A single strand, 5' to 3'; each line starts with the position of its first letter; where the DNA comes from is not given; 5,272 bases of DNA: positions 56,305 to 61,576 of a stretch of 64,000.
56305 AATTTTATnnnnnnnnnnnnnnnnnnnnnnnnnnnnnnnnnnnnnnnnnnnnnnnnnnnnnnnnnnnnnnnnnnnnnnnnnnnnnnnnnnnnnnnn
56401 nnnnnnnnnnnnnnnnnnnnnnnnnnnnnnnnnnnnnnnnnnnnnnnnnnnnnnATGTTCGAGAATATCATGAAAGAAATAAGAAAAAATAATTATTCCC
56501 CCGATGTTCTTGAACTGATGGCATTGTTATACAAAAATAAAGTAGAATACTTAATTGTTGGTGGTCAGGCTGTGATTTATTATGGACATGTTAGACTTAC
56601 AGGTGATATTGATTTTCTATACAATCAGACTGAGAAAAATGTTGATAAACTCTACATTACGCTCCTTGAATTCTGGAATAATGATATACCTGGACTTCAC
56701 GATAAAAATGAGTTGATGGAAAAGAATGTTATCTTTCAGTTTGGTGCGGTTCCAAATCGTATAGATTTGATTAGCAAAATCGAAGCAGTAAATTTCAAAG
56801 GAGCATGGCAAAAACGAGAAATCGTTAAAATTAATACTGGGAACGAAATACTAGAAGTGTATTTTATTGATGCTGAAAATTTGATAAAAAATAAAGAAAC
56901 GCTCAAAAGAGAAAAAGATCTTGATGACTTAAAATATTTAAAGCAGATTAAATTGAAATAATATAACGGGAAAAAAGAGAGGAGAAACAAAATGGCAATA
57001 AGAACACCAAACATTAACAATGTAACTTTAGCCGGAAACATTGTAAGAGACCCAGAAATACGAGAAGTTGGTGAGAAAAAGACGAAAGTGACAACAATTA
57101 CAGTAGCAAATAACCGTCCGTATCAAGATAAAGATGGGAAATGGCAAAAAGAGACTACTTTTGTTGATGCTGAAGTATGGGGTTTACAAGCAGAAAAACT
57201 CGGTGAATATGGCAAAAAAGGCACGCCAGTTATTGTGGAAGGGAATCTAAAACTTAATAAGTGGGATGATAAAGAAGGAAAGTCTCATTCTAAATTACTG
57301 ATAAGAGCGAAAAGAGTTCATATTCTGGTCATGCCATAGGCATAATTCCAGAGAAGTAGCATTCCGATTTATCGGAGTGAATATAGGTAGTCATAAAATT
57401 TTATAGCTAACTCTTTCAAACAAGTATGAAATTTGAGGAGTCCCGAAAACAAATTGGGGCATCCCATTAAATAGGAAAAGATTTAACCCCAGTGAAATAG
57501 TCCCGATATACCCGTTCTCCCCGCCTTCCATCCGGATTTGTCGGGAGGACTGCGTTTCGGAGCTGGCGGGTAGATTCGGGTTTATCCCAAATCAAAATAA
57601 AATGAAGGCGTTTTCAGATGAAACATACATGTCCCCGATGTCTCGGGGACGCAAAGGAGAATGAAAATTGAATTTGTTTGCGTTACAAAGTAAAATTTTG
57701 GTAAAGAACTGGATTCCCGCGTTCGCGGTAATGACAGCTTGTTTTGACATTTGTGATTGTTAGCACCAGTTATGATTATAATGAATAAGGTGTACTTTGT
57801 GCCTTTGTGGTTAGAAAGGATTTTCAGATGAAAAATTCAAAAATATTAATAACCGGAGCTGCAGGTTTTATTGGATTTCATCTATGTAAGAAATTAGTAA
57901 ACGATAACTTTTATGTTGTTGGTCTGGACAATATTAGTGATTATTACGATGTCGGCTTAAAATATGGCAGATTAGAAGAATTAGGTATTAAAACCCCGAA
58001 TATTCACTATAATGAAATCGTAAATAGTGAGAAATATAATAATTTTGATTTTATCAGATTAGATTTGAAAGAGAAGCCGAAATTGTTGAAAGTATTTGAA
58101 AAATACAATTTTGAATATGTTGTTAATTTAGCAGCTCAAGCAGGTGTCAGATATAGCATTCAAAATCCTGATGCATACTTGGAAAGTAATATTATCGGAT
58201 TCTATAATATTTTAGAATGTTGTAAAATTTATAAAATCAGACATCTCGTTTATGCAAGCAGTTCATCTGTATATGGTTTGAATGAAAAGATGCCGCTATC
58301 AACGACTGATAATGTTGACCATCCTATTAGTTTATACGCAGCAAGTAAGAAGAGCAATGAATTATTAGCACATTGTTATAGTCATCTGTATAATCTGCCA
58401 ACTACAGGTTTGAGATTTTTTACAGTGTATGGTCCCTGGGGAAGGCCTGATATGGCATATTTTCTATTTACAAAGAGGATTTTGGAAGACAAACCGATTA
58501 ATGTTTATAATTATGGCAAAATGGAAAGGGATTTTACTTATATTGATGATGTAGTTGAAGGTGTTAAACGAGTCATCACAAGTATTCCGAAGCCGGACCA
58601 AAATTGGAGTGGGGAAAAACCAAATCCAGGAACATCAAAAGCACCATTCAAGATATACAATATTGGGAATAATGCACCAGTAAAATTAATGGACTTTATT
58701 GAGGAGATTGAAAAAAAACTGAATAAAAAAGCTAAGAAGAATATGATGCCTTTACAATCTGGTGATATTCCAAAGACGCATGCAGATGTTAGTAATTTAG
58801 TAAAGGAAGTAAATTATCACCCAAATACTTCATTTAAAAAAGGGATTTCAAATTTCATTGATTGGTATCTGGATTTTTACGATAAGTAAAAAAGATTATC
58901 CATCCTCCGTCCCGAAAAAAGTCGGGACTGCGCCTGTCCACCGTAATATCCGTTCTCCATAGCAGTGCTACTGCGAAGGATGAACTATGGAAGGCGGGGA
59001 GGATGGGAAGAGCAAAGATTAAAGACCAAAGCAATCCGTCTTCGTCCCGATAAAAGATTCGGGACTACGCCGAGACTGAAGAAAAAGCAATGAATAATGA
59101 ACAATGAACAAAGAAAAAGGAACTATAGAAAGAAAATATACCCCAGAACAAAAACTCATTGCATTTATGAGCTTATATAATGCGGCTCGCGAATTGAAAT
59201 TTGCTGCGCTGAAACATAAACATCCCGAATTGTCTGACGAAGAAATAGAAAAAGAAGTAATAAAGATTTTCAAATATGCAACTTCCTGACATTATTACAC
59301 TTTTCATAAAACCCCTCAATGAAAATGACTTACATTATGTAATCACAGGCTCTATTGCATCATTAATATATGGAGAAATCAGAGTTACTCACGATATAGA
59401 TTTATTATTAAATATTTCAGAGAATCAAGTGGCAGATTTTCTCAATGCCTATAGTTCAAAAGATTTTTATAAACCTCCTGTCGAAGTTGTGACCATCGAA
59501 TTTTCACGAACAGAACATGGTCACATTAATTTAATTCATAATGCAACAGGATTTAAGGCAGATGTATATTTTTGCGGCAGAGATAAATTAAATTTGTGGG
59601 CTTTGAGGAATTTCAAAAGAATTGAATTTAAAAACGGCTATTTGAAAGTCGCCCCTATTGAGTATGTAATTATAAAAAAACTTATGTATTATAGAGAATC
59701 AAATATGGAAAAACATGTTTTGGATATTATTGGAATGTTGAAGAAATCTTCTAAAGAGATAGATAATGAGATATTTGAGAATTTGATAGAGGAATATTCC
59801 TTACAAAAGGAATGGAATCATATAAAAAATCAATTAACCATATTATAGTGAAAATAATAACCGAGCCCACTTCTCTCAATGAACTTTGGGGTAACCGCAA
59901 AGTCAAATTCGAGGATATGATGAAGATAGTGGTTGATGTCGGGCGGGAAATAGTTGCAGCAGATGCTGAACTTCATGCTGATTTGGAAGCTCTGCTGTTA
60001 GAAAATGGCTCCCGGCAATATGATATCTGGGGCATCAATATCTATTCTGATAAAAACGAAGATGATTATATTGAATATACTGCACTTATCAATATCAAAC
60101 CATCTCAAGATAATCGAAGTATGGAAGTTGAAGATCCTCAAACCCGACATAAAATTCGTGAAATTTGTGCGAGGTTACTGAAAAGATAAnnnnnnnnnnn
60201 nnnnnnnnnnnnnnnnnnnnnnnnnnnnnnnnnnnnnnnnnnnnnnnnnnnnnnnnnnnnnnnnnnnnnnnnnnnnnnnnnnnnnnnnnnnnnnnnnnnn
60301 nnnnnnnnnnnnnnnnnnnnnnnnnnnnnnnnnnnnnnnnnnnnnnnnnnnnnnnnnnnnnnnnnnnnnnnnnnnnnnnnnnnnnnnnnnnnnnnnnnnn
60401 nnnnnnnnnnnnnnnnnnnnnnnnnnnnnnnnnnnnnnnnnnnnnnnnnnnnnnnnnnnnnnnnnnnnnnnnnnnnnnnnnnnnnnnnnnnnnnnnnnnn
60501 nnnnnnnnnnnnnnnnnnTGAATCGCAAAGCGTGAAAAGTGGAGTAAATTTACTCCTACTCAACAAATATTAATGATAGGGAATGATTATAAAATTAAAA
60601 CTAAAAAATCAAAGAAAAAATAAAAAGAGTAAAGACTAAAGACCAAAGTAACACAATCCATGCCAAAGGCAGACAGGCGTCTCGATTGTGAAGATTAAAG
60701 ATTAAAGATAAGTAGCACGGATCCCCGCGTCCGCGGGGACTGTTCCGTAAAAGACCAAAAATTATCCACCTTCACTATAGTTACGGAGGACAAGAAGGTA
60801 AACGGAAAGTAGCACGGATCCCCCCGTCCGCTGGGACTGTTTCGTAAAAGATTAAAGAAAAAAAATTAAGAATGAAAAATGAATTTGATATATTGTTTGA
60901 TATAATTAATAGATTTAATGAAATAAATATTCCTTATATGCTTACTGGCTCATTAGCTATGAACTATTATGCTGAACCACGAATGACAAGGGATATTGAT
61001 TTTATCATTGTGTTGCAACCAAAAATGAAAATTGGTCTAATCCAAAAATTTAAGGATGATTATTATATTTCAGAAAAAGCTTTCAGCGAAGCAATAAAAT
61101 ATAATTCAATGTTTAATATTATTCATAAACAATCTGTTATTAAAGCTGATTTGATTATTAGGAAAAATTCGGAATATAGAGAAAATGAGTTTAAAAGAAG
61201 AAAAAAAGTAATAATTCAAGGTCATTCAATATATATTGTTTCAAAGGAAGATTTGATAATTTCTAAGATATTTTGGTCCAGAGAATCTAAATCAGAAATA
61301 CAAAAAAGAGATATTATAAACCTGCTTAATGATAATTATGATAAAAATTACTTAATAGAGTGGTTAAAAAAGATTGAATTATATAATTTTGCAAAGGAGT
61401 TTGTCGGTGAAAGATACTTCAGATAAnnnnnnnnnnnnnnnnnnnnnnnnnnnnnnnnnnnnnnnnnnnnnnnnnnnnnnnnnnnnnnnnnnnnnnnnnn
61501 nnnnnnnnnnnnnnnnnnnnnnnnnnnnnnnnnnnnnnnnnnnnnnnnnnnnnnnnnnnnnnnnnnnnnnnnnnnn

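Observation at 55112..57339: Three near-identical, tail-less SSB paralogs within 2.3 kb, interleaved with repeat elements and an NTase module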

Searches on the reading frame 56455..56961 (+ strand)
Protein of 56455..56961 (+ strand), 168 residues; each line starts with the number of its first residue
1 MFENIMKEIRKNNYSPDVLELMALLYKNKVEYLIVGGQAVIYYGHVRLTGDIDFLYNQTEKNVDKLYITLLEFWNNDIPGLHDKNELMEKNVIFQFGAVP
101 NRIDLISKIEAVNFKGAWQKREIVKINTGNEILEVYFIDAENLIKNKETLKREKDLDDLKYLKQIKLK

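Call 4: search_protein_families(library=pfam, proteins=[window:56455-56961:+], max_evalue=0.01)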
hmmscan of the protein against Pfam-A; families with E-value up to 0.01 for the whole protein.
window:56455-56961:+ (168 aa): 1 family
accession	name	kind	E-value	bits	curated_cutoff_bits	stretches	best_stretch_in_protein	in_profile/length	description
PF19502.5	DUF6036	-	6.4e-09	36.3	23.6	1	26-160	16-116/164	Nucleotidyltransferase of unknown function (DUF6036)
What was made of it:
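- On AbiE/MenT-like NTase toxin-antitoxin (for 56313-56961): DUF6036 at 36.3 bits against 23.6 (call 4).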

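Call 51: search_protein_families(library=padloc, proteins=[window:56455-56961:+], max_evalue=0.01)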
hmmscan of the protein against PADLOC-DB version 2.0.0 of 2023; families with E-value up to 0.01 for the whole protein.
window:56455-56961:+ (168 aa): 0 families

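Call 52: search_protein_families(library=ncbifam, proteins=[window:56455-56961:+], max_evalue=0.001)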
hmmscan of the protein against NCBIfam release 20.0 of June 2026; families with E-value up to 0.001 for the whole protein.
window:56455-56961:+ (168 aa): 0 families

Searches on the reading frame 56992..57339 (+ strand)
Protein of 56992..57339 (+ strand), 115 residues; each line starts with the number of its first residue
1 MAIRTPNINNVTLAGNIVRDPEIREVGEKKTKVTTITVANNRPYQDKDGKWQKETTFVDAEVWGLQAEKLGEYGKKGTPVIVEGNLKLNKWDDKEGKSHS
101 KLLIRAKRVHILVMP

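Call 4: search_protein_families(library=pfam, proteins=[window:56992-57339:+], max_evalue=0.01)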
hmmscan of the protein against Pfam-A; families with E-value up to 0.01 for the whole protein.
window:56992-57339:+ (115 aa): 1 family
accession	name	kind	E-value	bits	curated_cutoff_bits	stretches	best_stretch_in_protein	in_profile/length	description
PF00436.31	SSB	-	7.3e-27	93.9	26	1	8-111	1-103/104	Single-strand binding protein family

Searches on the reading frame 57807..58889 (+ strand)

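Call 52: search_protein_families(library=ncbifam, proteins=[window:57807-58889:+], max_evalue=0.001)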
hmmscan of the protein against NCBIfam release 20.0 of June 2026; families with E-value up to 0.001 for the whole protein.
window:57807-58889:+ (360 aa): 24 families
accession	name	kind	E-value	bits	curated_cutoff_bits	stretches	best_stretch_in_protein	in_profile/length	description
TIGR01181.1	dTDP_gluc_dehyt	equivalog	2.4e-41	141.9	365.1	1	12-356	1-313/321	dTDP-glucose 4,6-dehydratase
TIGR01179.1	galE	equivalog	1.5e-38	132.4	262.3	2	12-209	1-178/332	UDP-glucose 4-epimerase GalE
NF011728.1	PRK15181.1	equivalog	1.7e-34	119.4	760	1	7-357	12-340/348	Vi polysaccharide biosynthesis UDP-N-acetylglucosaminuronic acid C-4 epimerase TviC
TIGR04180.1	EDH_00030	hypoth_equivalog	9.3e-31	107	475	1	13-259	1-227/297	NAD-dependent 4,6-dehydratase LegB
NF007490.0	PRK10084.1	subfamily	3.2e-28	98.7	649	1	12-356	2-336/361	dTDP-glucose 4,6-dehydratase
TIGR02197.1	heptose_epim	equivalog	3.9e-27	95.2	274.6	1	13-355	1-314/316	ADP-glyceromanno-heptose 6-epimerase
NF007582.0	PRK10217.1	equivalog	1.3e-26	93.5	698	1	12-355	3-332/355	dTDP-glucose 4,6-dehydratase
NF007956.0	PRK10675.1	subfamily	4.4e-22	78.7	394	1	12-191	2-164/338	UDP-glucose 4-epimerase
NF042423.1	oxyalk_red_Shew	equivalog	3.6e-16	59.1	580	1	6-210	4-177/331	2-alkyl-3-oxoalkanoate reductase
TIGR02622.1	CDP_4_6_dhtase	equivalog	1.7e-15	57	278.45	1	61-195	38-172/352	CDP-glucose 4,6-dehydratase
NF008872.0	PRK11908.1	equivalog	2e-14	53.4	294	1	11-356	2-337/349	bifunctional UDP-4-keto-pentose/UDP-xylose synthase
NF042422.1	oxyalk_red_OleD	equivalog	1.2e-11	44.6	580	1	102-252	63-210/329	2-alkyl-3-oxoalkanoate reductase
NF041015.1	UDPsulfquin_syn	equivalog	1.2e-11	44.3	575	1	12-151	2-143/384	UDP-sulfoquinovose synthase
TIGR01472.1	gmd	equivalog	4.4e-11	42.6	415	1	13-198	3-176/342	GDP-mannose 4,6-dehydratase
NF005998.1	PRK08125.1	equivalog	1.8e-10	39.9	777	2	65-285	347-576/649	bifunctional UDP-4-amino-4-deoxy-L-arabinose formyltransferase/UDP-glucuronic acid oxidase ArnA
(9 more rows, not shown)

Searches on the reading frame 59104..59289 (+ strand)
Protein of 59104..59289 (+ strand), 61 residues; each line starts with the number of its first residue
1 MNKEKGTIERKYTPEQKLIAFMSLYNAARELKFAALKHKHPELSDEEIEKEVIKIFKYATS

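Call 4: search_protein_families(library=pfam, proteins=[window:59104-59289:+], max_evalue=0.01)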
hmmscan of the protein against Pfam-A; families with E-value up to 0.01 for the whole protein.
window:59104-59289:+ (61 aa): 1 family
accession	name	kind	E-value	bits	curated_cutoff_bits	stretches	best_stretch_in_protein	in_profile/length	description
PF18993.5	Rv0078B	-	4.5e-05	23.8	27.1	1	12-53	3-44/63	Rv0078B-related antitoxin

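Call 51: search_protein_families(library=padloc, proteins=[window:59104-59289:+], max_evalue=0.01)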
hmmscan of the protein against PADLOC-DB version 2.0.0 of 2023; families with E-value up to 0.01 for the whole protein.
window:59104-59289:+ (61 aa): 0 families

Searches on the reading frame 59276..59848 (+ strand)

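Call 4: search_protein_families(library=pfam, proteins=[window:59276-59848:+], max_evalue=0.01)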
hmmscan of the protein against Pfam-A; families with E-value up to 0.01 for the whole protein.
window:59276-59848:+ (190 aa): 2 families
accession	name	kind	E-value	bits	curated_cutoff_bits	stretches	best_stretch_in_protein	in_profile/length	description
PF09970.15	DUF2204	-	0.0002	21.5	20.3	1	10-186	8-178/181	Nucleotidyl transferase of unknown function (DUF2204)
PF08843.17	AbiEii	-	0.0022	18.4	22.5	0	21-180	15-191/238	Nucleotidyl transferase AbiEii toxin, Type IV TA system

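Call 51: search_protein_families(library=padloc, proteins=[window:59276-59848:+], max_evalue=0.01)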
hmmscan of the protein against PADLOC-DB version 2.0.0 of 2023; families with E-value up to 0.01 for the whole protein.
window:59276-59848:+ (190 aa): 0 families

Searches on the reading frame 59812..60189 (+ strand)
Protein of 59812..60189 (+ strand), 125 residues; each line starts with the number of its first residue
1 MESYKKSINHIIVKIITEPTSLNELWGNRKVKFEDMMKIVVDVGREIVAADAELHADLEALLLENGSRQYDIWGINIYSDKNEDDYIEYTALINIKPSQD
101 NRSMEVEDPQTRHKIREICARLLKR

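Call 4: search_protein_families(library=pfam, proteins=[window:59812-60189:+], max_evalue=0.01)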
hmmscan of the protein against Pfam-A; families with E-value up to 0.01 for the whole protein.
window:59812-60189:+ (125 aa): 1 family
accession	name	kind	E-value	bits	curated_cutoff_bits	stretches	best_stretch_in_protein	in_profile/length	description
PF18924.5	DUF5674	-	4.1e-34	117.3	27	1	16-121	3-108/109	Protein of unknown function (DUF5674)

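Call 51: search_protein_families(library=padloc, proteins=[window:59812-60189:+], max_evalue=0.01)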
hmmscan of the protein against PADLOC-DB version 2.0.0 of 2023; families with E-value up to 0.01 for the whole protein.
window:59812-60189:+ (125 aa): 0 families

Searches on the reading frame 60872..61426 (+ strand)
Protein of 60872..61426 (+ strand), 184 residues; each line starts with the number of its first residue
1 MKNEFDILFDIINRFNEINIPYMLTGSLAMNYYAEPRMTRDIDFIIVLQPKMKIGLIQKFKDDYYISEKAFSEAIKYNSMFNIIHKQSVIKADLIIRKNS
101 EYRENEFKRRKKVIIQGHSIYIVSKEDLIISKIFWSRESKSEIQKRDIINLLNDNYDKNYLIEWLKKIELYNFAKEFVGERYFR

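Call 4: search_protein_families(library=pfam, proteins=[window:60872-61426:+], max_evalue=0.01)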
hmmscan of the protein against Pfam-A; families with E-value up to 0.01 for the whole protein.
window:60872-61426:+ (184 aa): 2 families
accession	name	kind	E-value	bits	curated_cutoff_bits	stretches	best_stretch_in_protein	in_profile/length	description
PF19502.5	DUF6036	-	0.00012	22.4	23.6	1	22-153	22-125/164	Nucleotidyltransferase of unknown function (DUF6036)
PF08843.17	AbiEii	-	0.0064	16.9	22.5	1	22-72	15-57/238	Nucleotidyl transferase AbiEii toxin, Type IV TA system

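Call 51: search_protein_families(library=padloc, proteins=[window:60872-61426:+], max_evalue=0.01)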
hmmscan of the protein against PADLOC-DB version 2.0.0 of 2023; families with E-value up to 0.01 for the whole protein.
window:60872-61426:+ (184 aa): 1 family
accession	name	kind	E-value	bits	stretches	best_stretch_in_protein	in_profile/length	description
PDLC02308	AbiEii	-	0.00015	19.6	1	11-79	18-90/279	AbiEii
